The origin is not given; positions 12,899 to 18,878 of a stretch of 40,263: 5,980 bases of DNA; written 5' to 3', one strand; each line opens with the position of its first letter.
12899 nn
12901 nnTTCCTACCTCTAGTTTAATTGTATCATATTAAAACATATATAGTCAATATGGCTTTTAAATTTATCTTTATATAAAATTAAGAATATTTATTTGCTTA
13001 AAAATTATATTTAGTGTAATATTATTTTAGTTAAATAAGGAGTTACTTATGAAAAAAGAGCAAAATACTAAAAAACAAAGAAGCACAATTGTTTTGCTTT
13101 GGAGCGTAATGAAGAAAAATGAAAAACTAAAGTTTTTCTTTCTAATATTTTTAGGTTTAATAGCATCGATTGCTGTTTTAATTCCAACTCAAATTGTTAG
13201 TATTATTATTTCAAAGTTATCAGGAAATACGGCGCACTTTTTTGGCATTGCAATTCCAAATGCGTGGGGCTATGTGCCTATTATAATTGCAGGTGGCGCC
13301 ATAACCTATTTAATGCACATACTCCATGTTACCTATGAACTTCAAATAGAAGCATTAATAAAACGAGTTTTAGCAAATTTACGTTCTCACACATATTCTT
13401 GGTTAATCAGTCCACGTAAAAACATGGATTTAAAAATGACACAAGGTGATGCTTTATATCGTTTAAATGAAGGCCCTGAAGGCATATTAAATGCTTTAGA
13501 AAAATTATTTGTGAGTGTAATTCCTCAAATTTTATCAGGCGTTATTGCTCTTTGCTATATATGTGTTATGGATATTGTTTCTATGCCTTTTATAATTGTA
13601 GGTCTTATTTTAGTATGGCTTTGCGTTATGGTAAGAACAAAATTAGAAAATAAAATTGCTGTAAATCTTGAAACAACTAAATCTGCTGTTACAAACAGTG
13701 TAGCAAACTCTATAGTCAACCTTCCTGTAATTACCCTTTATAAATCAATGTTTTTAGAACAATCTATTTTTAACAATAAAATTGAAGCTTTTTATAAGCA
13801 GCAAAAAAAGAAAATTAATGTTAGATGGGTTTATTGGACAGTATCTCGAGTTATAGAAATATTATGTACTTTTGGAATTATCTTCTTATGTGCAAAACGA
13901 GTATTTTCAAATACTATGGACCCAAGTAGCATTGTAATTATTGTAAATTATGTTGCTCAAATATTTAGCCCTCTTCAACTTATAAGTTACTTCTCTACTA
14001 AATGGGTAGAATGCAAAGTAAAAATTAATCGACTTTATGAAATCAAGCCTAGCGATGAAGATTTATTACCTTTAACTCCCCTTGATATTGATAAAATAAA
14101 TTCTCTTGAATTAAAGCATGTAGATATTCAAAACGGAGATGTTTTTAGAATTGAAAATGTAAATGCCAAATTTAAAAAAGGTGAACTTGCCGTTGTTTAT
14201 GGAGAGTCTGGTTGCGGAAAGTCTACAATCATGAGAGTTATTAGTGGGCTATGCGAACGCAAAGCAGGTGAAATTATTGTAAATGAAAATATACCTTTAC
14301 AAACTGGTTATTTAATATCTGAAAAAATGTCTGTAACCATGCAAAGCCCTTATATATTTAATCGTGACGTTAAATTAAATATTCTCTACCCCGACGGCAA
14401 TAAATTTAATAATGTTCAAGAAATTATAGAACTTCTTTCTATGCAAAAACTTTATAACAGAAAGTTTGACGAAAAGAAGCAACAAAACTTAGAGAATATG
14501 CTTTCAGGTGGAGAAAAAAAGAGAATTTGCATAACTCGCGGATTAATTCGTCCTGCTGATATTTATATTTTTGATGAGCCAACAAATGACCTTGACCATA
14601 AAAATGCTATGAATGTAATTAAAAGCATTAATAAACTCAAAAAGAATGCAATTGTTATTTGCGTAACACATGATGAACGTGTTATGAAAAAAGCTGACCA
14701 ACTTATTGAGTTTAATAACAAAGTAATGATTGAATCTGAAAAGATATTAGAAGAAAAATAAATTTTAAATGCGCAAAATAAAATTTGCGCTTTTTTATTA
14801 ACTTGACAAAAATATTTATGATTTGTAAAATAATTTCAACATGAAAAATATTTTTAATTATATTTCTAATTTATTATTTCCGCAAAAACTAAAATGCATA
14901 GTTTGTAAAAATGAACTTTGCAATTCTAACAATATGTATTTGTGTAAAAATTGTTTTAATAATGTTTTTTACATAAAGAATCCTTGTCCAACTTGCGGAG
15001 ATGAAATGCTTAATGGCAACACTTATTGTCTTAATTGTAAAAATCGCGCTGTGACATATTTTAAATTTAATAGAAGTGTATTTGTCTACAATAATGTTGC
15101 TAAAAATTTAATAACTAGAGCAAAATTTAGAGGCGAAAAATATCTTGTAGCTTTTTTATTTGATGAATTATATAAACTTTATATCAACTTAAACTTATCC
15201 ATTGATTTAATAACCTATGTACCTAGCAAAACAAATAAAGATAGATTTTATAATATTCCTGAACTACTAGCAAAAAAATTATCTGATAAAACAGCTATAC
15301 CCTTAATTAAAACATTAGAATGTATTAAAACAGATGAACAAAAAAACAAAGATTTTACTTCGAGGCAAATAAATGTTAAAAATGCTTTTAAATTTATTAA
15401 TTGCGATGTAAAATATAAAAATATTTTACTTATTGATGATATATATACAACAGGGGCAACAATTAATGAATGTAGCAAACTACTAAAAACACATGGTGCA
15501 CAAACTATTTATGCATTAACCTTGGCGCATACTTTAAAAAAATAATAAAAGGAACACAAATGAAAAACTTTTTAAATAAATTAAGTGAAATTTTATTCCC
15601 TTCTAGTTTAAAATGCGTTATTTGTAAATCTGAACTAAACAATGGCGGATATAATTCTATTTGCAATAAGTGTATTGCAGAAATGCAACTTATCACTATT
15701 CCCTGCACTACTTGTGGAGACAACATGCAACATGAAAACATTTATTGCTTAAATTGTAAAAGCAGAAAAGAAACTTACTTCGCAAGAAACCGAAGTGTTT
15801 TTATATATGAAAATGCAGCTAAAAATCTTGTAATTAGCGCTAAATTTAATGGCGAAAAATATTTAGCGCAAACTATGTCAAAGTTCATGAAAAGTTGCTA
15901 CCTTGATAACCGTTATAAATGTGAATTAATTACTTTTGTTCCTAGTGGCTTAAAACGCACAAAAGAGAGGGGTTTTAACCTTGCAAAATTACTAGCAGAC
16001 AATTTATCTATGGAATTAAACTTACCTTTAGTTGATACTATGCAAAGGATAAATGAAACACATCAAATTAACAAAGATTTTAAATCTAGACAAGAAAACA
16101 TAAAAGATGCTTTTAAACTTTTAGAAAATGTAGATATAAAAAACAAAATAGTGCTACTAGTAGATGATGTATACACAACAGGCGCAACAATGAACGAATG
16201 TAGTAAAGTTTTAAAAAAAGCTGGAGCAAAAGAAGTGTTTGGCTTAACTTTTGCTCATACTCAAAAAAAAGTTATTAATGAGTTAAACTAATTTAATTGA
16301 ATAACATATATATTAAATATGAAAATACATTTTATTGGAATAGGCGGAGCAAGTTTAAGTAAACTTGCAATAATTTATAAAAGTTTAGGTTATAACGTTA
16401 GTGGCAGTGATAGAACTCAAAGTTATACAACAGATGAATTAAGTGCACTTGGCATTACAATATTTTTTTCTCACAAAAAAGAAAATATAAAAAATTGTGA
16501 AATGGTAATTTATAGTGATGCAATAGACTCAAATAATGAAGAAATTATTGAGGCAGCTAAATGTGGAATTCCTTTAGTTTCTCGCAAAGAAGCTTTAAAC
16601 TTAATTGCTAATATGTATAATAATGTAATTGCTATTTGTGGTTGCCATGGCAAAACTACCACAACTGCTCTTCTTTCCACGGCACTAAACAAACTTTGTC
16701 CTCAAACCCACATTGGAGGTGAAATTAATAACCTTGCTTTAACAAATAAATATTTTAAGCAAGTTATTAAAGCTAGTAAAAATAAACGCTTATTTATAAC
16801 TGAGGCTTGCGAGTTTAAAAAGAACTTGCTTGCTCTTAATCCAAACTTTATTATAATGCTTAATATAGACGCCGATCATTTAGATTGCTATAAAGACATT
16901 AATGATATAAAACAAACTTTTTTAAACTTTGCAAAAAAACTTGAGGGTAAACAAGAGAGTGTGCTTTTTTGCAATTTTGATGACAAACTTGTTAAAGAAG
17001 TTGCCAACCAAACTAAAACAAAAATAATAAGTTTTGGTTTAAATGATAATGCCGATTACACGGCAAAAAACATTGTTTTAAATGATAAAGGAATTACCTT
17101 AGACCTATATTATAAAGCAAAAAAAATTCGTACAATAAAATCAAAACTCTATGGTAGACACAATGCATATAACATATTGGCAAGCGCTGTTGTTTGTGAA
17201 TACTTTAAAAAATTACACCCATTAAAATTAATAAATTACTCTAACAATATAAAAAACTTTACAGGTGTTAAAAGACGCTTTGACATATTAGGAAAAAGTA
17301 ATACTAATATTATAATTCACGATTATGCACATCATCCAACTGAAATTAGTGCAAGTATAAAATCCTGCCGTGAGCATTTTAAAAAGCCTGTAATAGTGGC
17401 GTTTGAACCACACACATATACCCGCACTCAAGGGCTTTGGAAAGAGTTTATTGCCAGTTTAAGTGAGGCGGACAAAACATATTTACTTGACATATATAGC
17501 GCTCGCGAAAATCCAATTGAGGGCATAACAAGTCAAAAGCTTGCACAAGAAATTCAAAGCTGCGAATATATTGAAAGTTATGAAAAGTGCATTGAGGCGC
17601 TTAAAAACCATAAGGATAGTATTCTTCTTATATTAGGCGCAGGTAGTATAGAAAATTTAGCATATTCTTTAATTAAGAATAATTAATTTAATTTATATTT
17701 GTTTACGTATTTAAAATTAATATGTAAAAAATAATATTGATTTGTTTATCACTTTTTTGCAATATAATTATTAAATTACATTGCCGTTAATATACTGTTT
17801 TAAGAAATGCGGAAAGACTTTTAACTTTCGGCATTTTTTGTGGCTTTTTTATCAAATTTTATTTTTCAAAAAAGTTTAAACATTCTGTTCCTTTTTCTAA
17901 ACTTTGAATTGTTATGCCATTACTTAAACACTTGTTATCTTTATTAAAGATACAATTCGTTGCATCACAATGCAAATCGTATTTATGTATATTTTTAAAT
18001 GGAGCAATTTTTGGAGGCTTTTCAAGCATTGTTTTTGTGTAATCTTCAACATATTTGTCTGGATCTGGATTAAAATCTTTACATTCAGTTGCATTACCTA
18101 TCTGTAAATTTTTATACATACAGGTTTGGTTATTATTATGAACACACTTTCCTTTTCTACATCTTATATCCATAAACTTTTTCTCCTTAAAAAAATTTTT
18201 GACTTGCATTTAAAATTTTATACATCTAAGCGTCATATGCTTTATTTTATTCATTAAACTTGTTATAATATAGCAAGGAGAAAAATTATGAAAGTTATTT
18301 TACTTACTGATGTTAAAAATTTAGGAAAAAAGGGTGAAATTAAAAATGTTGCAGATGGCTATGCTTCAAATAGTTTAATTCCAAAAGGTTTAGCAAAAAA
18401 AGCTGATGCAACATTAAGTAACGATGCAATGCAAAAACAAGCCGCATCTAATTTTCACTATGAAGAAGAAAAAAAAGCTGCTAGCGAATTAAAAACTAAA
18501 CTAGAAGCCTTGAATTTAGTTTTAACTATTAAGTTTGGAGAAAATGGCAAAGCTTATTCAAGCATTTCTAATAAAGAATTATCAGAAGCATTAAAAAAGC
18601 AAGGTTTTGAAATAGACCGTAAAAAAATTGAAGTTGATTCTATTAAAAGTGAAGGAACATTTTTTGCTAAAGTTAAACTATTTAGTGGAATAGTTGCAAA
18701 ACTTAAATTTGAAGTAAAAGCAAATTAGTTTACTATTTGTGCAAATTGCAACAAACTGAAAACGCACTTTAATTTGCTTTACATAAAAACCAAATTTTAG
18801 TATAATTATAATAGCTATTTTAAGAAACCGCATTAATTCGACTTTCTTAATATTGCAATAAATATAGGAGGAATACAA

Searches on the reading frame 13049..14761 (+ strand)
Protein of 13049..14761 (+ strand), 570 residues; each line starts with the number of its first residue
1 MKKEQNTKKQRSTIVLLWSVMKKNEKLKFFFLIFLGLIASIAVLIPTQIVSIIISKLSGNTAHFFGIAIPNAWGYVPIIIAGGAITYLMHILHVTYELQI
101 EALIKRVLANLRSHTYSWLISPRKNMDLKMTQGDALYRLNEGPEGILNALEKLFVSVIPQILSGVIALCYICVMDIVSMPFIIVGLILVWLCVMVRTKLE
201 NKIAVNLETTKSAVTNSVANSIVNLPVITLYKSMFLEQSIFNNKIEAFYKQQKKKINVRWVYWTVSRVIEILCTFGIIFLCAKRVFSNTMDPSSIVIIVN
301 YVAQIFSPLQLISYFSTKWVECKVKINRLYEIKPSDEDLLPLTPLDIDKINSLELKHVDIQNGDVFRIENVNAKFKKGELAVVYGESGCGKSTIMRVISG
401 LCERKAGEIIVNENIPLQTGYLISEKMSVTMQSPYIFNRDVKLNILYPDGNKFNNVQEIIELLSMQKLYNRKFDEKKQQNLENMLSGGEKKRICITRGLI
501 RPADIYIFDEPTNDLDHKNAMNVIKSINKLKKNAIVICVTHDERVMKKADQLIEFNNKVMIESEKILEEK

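Call 69: search_protein_families(library=pfam, proteins=[window:13049-14761:+], max_evalue=0.001)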
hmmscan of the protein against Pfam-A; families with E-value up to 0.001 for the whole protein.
window:13049-14761:+ (570 aa): 5 families
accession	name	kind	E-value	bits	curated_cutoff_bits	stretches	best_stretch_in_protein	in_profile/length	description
PF00005.33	ABC_tran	-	7.3e-25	88.6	25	1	369-513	2-137/137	ABC transporter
PF02463.25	SMC_N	-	2.8e-13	50.2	40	1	355-555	2-211/220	RecF/RecN/SMC N terminal domain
PF00664.28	ABC_membrane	-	4.3e-13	50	28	1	29-309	5-274/274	ABC transporter transmembrane region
PF13304.12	AAA_21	-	2.2e-08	34.9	27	0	467-545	221-302/304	AAA domain, putative AbiEii toxin, Type IV TA system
PF03193.22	RsgA_GTPase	-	0.00035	20.9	30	1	349-409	78-137/174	RsgA GTPase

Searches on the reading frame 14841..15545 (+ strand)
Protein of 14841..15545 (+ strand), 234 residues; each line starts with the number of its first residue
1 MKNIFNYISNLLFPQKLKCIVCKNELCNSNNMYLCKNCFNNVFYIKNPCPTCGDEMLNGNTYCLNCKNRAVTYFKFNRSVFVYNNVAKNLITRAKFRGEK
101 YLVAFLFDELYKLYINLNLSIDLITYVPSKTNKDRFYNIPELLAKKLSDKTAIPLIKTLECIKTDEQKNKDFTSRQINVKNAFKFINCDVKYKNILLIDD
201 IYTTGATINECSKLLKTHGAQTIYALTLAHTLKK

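Call 69: search_protein_families(library=pfam, proteins=[window:14841-15545:+], max_evalue=0.001)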
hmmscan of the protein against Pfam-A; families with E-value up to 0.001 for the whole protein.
window:14841-15545:+ (234 aa): 2 families
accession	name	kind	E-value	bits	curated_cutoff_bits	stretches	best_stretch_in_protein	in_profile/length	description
PF18912.6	DZR_2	-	7.4e-08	32.5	27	1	9-67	2-56/56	Double zinc ribbon domain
PF00156.33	Pribosyltran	-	2.2e-07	30.8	26.3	1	154-229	46-124/158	Phosphoribosyl transferase domain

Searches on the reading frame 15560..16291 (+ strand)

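Call 69: search_protein_families(library=pfam, proteins=[window:15560-16291:+], max_evalue=0.001)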
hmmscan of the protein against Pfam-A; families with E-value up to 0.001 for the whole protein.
window:15560-16291:+ (243 aa): 3 families
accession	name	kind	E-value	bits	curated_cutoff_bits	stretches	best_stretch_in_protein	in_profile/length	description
PF00156.33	Pribosyltran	-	1.3e-08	34.8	26.3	1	137-226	39-118/158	Phosphoribosyl transferase domain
PF18912.6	DZR_2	-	8.8e-07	29.1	27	1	9-66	2-55/56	Double zinc ribbon domain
PF03660.19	PHF5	-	0.00013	22.5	26.7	1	17-69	28-78/104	PHF5-like protein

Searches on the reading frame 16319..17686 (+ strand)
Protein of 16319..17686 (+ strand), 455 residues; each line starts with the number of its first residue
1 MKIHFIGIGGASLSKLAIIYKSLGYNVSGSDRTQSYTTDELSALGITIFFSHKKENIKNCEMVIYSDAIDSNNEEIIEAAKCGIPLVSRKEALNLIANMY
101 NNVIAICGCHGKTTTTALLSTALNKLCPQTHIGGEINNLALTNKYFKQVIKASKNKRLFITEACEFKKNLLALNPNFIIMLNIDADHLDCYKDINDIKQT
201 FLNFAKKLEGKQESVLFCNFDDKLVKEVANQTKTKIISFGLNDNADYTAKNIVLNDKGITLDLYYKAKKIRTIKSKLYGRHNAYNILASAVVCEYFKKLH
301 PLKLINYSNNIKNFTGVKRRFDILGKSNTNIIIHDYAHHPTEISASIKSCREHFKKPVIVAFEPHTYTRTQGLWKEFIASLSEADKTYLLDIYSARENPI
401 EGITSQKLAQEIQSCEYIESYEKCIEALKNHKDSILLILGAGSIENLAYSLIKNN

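Call 70: search_protein_families(library=pfam, proteins=[window:16319-17686:+], max_evalue=0.001)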
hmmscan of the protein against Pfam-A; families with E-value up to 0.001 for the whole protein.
window:16319-17686:+ (455 aa): 3 families
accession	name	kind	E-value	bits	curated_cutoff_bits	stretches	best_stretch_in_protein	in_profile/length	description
PF08245.18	Mur_ligase_M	-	5.2e-28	98.8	24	1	106-292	1-199/200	Mur ligase middle domain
PF01225.30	Mur_ligase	-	8.2e-24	84.2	21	1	2-100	1-94/95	Mur ligase family, catalytic domain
PF02875.26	Mur_ligase_C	-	1.3e-17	65.2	28.4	1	319-442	1-127/127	Mur ligase, glutamate ligase domain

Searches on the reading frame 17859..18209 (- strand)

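Call 70: search_protein_families(library=pfam, proteins=[window:17859-18209:-], max_evalue=0.001)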
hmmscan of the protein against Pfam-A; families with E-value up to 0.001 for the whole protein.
window:17859-18209:- (116 aa): 1 family
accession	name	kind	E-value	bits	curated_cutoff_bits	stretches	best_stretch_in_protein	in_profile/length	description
PF07561.16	DUF1540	-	4.5e-09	36.7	22.1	1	80-113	2-40/40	Domain of Unknown Function (DUF1540)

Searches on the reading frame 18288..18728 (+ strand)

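Call 70: search_protein_families(library=pfam, proteins=[window:18288-18728:+], max_evalue=0.001)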
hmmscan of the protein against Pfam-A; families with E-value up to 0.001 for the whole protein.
window:18288-18728:+ (146 aa): 2 families
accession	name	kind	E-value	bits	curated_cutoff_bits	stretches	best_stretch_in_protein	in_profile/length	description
PF03948.19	Ribosomal_L9_C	-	5.5e-22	78.5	23.2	1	64-145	2-86/86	Ribosomal protein L9, C-terminal domain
PF01281.25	Ribosomal_L9_N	-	6.7e-20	70.8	20.7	1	1-41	1-41/47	Ribosomal protein L9, N-terminal domain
